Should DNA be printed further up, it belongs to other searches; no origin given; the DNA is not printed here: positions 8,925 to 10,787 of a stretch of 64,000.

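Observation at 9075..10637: Secretion ATPase fused to an N-terminal 16-cysteine poly-ferredoxin-like domain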

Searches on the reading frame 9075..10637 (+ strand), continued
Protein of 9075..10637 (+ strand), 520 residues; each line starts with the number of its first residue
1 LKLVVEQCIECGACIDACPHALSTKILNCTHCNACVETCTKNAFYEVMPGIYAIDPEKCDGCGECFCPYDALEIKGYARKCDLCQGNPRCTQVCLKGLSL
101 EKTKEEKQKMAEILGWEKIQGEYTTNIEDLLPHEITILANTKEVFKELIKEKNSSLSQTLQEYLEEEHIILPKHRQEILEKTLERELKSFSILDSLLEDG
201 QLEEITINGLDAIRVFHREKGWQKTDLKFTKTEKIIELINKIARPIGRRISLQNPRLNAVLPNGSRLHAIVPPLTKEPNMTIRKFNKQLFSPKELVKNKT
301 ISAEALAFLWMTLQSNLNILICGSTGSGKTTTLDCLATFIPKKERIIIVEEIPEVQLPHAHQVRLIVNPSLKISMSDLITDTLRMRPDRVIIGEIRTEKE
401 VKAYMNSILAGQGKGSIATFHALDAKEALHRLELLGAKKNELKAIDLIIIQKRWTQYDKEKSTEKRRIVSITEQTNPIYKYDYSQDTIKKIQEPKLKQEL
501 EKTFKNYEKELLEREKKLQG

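Call 20: find_related_loci(query=A1, collection=genome_contigs, flank=8000)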
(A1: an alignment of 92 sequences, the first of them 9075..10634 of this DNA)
Query A1 (520 aa) in genome_contigs; peptide patterns used: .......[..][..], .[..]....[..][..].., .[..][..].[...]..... (x = any residue, [..] = any of these).
600 stretches matched a pattern (row limit reached: there are more); 587 encode a relative of the query (tblastn E <= 1e-3); the best 80 are kept; 80 distinct loci.
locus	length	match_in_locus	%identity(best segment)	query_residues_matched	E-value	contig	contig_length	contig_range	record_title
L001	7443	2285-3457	35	150-519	1e-58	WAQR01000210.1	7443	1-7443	MAG: Candidatus Hydrothermarchaeota archaeon isolate S146_76_esom k151_612296, whole genome shotgun sequence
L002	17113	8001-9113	36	171-519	1e-57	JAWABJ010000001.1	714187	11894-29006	MAG: Candidatus Norongarragalinales archaeon isolate JZ-4_201803_bins_88 JZ-4_201803_bins_88_scaffold_1, whole genome sh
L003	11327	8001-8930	39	193-495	2e-56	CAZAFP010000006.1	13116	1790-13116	MAG TPA_asm: uncultured Methanosarcinales archaeon isolate binchicken_co32_262 genome assembly, contig: NODE_7924_length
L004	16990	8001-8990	36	151-473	4e-55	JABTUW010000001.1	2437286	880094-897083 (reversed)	MAG: Anaerolineales bacterium isolate H5_CFX7 seq001, whole genome shotgun sequence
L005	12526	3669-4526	38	153-435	9e-55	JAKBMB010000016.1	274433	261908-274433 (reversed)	MAG: Deltaproteobacteria bacterium isolate FK3.bin127 NODE_33_length_274433_cov_3.529460, whole genome shotgun sequence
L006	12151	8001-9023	33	178-498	1e-54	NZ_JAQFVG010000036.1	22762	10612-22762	Caballeronia sp. BR00000012568055 Tri_hen_jcf7180000123976, whole genome shotgun sequence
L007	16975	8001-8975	35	156-473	2e-53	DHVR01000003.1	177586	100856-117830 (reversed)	MAG TPA_asm: Leptolinea sp. UBA5203 UBA5203_contig_7111, whole genome shotgun sequence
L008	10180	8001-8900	37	176-473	7e-53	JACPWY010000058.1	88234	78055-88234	MAG: Deltaproteobacteria bacterium isolate NC_groundwater_823_Pr1_B-0.1um_55_34 Montesol18_Bp1_scaffold_1371387, whole g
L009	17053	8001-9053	35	137-476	9e-55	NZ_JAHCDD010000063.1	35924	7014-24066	Acidovorax sp. CCYZU-2555 63, whole genome shotgun sequence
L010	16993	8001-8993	33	153-476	2e-52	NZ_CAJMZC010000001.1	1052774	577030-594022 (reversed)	Paraburkholderia sp. J12 1, whole genome shotgun sequence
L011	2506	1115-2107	34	153-476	1e-52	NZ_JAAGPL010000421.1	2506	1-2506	Burkholderia sp. Ac-20353 NODE_368_length_2506_cov_20.993274/0, whole genome shotgun sequence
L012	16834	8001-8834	37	163-437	5e-52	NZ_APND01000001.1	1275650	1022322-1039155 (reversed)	Salinisphaera dokdonensis CL-ES53 contig1, whole genome shotgun sequence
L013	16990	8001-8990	35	151-473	1e-51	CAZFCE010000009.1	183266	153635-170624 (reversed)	MAG TPA_asm: uncultured Caldilineaceae bacterium isolate binchicken_co20_290 genome assembly, contig: NODE_159_length_18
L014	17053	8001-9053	34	137-476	1e-53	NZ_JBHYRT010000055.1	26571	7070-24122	Comamonas odontotermitis strain Dant 3-8 DPE-2_scaffold55, whole genome shotgun sequence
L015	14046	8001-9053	32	183-517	2e-51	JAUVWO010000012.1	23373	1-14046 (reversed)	MAG: Methanomassiliicoccales archaeon isolate CSMAG_1192 CSMAG_1192_k127_4915797_length_23373_cov_14.2285, whole genome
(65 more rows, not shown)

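Call 22: find_encoding_contigs(protein=P0002, flank=10000, max_places=2)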
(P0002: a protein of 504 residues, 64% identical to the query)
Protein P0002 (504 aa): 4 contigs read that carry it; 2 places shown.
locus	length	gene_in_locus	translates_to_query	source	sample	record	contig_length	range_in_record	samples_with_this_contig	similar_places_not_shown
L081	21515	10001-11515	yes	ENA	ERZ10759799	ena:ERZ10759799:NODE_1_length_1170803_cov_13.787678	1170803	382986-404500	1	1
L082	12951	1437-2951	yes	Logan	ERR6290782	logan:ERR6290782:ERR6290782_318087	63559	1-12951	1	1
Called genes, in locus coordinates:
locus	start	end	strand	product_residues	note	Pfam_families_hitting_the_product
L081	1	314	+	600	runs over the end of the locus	PF00437:T2SSE, PF23989:PilB3_C (weak)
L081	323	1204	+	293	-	PF00482:T2SSF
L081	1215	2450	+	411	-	PF00482:T2SSF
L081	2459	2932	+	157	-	-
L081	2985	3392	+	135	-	-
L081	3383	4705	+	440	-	-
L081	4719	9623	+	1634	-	-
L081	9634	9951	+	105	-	PF02643:DUF192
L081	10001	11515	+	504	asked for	PF12838:Fer4_7 (faint), PF13187:Fer4_9 (faint), PF00437:T2SSE, PF27713:UCP018868 (weak)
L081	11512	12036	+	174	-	PF00482:T2SSF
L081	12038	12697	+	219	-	PF00482:T2SSF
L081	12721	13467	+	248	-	PF09754:PAC2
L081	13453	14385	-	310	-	PF13412:HTH_24 (faint), PF13518:HTH_28 (faint), PF13556:HTH_30 (faint), PF12840:HTH_20 (faint), PF01037:AsnC_trans_reg (faint)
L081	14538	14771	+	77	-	-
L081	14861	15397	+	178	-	PF01613:Flavin_Reduct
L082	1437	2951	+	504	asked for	PF12838:Fer4_7 (faint), PF13187:Fer4_9 (faint), PF00437:T2SSE, PF27713:UCP018868 (weak)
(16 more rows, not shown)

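Call 23: find_encoding_contigs(protein=P0031, flank=7000, max_places=1)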
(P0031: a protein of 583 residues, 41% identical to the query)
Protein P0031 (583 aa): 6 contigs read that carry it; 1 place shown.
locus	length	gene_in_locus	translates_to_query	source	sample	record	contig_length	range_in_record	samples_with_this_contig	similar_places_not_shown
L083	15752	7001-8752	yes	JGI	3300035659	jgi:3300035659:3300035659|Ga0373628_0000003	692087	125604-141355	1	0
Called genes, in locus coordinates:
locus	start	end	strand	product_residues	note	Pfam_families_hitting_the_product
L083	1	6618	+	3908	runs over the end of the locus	-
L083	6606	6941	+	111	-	PF02643:DUF192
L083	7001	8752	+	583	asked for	PF00037:Fer4 (faint), PF12837:Fer4_6 (faint), PF12838:Fer4_7 (faint), PF13237:Fer4_10 (faint), PF25160:LdpA_Fe-S-bd (faint), PF00437:T2SSE, PF27713:UCP018868 (weak)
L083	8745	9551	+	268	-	PF00482:T2SSF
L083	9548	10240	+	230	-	PF00482:T2SSF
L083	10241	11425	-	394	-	PF13473:Cupredoxin_1 (faint), PF14321:DUF4382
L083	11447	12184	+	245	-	PF09754:PAC2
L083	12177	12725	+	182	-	PF01613:Flavin_Reduct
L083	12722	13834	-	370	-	-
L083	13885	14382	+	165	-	-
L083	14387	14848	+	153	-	-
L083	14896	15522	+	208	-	-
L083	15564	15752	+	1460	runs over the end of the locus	-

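Call 24: find_encoding_contigs(protein=P0084, flank=7000, max_places=1)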
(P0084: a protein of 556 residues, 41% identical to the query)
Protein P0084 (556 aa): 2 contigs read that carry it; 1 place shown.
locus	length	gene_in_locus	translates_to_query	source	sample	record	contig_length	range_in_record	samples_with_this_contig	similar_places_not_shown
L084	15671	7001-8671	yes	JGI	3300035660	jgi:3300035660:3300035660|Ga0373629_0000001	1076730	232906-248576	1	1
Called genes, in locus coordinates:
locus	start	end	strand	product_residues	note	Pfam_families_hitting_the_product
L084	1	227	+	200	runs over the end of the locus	-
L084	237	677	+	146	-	-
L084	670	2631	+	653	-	PF00437:T2SSE, PF23989:PilB3_C (faint)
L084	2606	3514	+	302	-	PF00482:T2SSF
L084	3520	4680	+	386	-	PF00482:T2SSF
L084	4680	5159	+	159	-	-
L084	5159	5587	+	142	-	-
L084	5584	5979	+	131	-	-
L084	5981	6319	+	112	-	PF02643:DUF192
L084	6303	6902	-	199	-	-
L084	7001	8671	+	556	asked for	PF00037:Fer4 (weak), PF12797:Fer4_2 (faint), PF12837:Fer4_6 (faint), PF12838:Fer4_7 (faint), PF13187:Fer4_9 (faint), PF13237:Fer4_10 (faint), PF00437:T2SSE, PF27713:UCP018868 (weak), +1 more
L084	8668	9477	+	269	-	PF00482:T2SSF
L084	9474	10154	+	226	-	PF00482:T2SSF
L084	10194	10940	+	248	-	PF09754:PAC2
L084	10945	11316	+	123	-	PF04322:DUF473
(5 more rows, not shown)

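Call 25: find_encoding_contigs(protein=P0007, flank=7000, max_places=1)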
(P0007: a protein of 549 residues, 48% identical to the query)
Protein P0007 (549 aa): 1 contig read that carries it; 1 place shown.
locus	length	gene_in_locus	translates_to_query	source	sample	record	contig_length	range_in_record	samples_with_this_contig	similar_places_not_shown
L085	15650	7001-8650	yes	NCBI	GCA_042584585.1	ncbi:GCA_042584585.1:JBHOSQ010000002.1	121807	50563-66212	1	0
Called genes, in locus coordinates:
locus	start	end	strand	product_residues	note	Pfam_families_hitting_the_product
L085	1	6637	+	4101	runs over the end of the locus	PF09294:Interfer-bind (faint), PF00054:Laminin_G_1 (faint), PF00354:Pentaxin (faint), PF02210:Laminin_G_2 (faint), PF02973:Sialidase (faint), PF07953:Toxin_R_bind_N (faint), PF13385:Laminin_G_3, PF10102:DUF2341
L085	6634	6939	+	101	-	PF02643:DUF192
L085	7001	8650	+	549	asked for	PF13187:Fer4_9 (faint), PF12838:Fer4_7 (weak), PF13247:Fer4_11, PF25160:LdpA_Fe-S-bd (weak), PF00037:Fer4, PF12837:Fer4_6 (weak), PF00437:T2SSE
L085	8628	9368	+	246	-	PF00482:T2SSF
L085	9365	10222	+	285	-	PF00482:T2SSF (weak)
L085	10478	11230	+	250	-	PF09754:PAC2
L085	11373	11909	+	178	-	PF01613:Flavin_Reduct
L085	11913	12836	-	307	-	PF01916:DS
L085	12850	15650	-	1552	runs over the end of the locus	-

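Call 27: predict_structure(alignment_id=A1)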
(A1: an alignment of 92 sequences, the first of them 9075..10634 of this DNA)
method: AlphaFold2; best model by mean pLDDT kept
length: 520 residues; sequences in the alignment: 92
mean_pLDDT: 94.4   pTM: 0.81
mean pLDDT of the five models: 94.4, 94.2, 93.9, 93.7, 93.4
residues with pLDDT >= 90: 463; 70-90: 55; 50-70: 2; < 50: 0
segments of 3 or more residues with pLDDT < 50: none
pLDDT, mean of each block of 10 residues (from residue 1): 91 95 94 95 91 96 96 96 91 93 91 95 94 93 94 92 93 93 95 95 96 94 96 97 94 94 92 97 85 96 98 96 95 95 96 89 92 96 93 97 95 88 98 98 98 92 93 98 97 96 96 97
secondary structure, 60 per line:
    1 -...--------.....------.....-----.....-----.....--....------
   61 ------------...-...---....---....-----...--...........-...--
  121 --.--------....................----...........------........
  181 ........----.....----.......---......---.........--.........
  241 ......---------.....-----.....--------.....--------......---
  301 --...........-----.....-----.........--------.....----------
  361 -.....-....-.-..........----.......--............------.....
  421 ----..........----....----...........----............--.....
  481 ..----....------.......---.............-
elements in order: E2-4 H13-17 H24-28 H34-38 E44-48 E51-54 E73-75 E77-79 H83-86 H90-93 E99-101 H104-114 E116-118 H132-151 H156-166 H173-188 H193-197 E202-208 E212-217 E221-229 H232-246 E256-260 E266-270 E279-283 H292-297 H303-313 E319-323 H329-337 E346-350 E362-366 H375-384 E389-395 H398-409 E416-420 H425-434 H439-442 E447-457 E462-473 E476-482 E487-490 H497-503 H507-519

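Call 29: search_solved_structures(query=window:9075-10634:+, max_evalue=0.001, show_alignments=1)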
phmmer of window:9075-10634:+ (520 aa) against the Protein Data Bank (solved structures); distinct sequences matched with E-value up to 0.001: 36.
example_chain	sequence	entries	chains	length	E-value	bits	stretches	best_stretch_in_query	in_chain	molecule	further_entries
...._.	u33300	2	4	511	6.3e-42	147.2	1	182-495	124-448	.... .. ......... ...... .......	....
8rkd_E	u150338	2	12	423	1.9e-40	142.3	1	150-435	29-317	Pilus assembly ATPase CpaF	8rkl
8rjf_A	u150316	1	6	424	1.9e-40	142.3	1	150-435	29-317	Pilus assembly ATPase CpaF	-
9e24_A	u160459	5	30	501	2.8e-40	141.7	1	150-435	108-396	CpaF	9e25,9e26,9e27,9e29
4ii7_A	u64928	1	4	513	1.6e-39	139.3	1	148-473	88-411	FlaI ATPase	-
4ihq_A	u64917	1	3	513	1e-38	136.6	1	148-473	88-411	FlaI ATPase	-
6bge_A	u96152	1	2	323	1.4e-25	93.3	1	196-440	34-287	VirB11-like protein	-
1g6o_A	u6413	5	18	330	1.4e-25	93.2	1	196-440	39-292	CAG-ALPHA | virB11 homolog | Cag-alfa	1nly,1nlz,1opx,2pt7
2gza_A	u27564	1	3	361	3e-20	75.7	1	294-445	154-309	Type IV secretion system protein VirB11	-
5it5_F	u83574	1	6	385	1.4e-09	40.5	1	319-453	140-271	ATP binding motif-containing protein PilF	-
5oiu_A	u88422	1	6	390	1.4e-09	40.5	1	319-453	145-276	Type IV pilus assembly protein PilF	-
6ejf_A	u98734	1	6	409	1.5e-09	40.4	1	319-453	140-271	Type IV pilus assembly protein PilF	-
10my_A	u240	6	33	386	2.2e-09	39.8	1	318-449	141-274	PilT/PilU family type 4a pilus ATPase | Twitching motility protein PilT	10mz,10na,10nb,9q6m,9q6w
6f8l_G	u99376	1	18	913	4.9e-09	38.7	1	319-453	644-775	Type IV pilus assembly protein PilF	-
5fl3_A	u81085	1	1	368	3.7e-08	35.8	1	318-432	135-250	PILI RETRACTION PROTEIN PILT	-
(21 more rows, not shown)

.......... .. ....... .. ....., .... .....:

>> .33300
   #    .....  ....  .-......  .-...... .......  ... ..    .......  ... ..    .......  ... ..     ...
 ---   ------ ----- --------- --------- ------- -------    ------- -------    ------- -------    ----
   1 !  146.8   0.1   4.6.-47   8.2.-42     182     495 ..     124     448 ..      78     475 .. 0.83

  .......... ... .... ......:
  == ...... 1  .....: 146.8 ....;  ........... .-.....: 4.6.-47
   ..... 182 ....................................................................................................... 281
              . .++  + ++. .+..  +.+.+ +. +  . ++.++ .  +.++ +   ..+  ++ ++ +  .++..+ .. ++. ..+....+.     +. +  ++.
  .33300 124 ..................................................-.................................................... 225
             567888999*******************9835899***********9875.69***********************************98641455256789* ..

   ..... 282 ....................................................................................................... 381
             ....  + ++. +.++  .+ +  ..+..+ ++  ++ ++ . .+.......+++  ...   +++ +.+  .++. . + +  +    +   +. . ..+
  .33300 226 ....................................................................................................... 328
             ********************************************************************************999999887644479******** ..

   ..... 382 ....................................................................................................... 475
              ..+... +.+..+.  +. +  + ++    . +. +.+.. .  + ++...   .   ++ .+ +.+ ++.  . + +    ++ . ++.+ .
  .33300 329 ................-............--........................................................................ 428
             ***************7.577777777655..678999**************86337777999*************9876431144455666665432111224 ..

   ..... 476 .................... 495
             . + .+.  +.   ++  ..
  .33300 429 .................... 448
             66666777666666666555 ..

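Call 30: fold_search(model_id=the predicted structure, library=pdb)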
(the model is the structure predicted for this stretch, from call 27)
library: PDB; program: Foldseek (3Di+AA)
matches with E <= 10: 1581; with E <= 0.001: 164
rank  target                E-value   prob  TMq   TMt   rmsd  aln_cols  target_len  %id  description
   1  4ii7_C                1.2e-31  1.00  0.62  0.63   4.4       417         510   25  Archaellum Assembly ATPase FlaI (released 2013-03-06)
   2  8rkd_A                2.3e-31  1.00  0.59  0.71   5.1       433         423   26  TadA/CpaF with AMPPNP (released 2024-08-14)
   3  4ihq_A                7.0e-31  1.00  0.55  0.56   8.0       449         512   24  Archaellum Assembly ATPase FlaI bound to ADP (released 2013-03-06)
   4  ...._2                7.9e-31  1.00  0.62  0.64   5.9       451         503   24  Crystal structure of the archaeal secretion ATPase GspE in complex with AMP-PNP (released 2007-02-13)
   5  8rjf_A                1.8e-30  1.00  0.61  0.73   4.6       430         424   26  TadA/CpaF with ADP (released 2024-08-14)
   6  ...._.                1.9e-30  1.00  0.62  0.65   4.2       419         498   24  Crystal structure of the archaeal secretion ATPase GspE in complex with AMP-PNP (released 2007-02-13)
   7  4ii7_D                1.9e-30  1.00  0.56  0.58   5.5       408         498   25  Archaellum Assembly ATPase FlaI (released 2013-03-06)
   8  4ihq_C                7.6e-30  1.00  0.62  0.63   4.4       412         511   25  Archaellum Assembly ATPase FlaI bound to ADP (released 2013-03-06)
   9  9e24_A                9.1e-30  1.00  0.53  0.63   5.9       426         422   26  Closed structure of CpaF without nucleotides (Apo dataset) (released 2025-04-23)
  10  4ii7_B                6.2e-29  1.00  0.56  0.58   7.1       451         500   24  Archaellum Assembly ATPase FlaI (released 2013-03-06)
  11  4ii7_A                7.0e-29  1.00  0.60  0.62   4.8       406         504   25  Archaellum Assembly ATPase FlaI (released 2013-03-06)
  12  8rkd_B                3.1e-27  1.00  0.58  0.72   8.2       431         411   23  TadA/CpaF with AMPPNP (released 2024-08-14)
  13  1g6o_A                1.2e-20  1.00  0.44  0.69   3.1       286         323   26  CRYSTAL STRUCTURE OF THE HELICOBACTER PYLORI ATPASE, HP0525, IN COMPLEX WITH ADP (released 2001-01-24)
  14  2pt7_B                1.8e-20  1.00  0.45  0.72   4.4       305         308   25  Crystal structure of Cag VirB11 (HP0525) and an inhibitory protein (HP1451) (released 2007-11-13)
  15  1nlz_B                5.7e-20  1.00  0.45  0.73   4.4       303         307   25  Crystal structure of unliganded traffic ATPase of the type IV secretion system of helicobacter pylori (released 2003-05-06)
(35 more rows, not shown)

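Call 40: find_encoding_contigs(protein=P0054, flank=8000, max_places=1)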
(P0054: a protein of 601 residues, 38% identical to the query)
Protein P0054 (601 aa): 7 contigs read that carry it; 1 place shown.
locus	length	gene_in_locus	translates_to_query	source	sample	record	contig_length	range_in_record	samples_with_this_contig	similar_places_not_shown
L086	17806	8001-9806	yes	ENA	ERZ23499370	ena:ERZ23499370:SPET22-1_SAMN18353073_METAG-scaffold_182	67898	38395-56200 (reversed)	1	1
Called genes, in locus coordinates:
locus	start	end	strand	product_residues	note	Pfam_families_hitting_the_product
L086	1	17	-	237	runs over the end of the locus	PF09754:PAC2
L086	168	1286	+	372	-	PF01266:DAO (faint), PF13450:NAD_binding_8 (faint), PF22578:GGR_cat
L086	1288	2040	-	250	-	PF01255:Prenyltransf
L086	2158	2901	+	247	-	PF01478:Peptidase_A24, PF06847:Arc_PepC_II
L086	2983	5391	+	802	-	PF00437:T2SSE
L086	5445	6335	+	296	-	PF00482:T2SSF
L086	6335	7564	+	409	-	PF00482:T2SSF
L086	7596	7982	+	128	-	PF02643:DUF192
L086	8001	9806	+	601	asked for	PF00037:Fer4 (faint), PF12837:Fer4_6 (faint), PF12838:Fer4_7 (faint), PF00437:T2SSE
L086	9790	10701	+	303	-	-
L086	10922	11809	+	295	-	PF00482:T2SSF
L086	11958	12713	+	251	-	PF09754:PAC2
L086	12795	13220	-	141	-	-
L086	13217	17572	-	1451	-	-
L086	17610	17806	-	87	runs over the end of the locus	-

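Call 41: find_encoding_contigs(protein=P0042, flank=8000, max_places=1)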
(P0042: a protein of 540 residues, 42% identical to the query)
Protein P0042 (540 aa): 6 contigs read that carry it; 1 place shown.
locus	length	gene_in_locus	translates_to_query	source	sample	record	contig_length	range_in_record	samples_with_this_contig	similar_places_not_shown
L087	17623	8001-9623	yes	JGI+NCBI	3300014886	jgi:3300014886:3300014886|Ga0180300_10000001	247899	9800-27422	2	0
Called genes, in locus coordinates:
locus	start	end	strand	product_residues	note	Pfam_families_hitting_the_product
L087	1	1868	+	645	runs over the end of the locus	PF23990:PilB3_N (weak), PF00437:T2SSE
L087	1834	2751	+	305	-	PF00482:T2SSF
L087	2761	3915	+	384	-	PF00482:T2SSF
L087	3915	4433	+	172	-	-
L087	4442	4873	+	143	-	-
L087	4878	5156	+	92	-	-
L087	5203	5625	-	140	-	-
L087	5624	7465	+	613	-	-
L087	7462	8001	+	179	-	PF02643:DUF192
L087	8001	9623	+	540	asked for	PF12797:Fer4_2 (faint), PF13247:Fer4_11, PF25160:LdpA_Fe-S-bd, PF00037:Fer4 (weak), PF12837:Fer4_6 (weak), PF12838:Fer4_7 (weak), PF00437:T2SSE, PF27713:UCP018868, +3 more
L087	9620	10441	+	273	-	PF00482:T2SSF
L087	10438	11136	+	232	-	PF00482:T2SSF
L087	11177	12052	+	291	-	-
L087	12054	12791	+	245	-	PF09754:PAC2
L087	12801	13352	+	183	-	PF01613:Flavin_Reduct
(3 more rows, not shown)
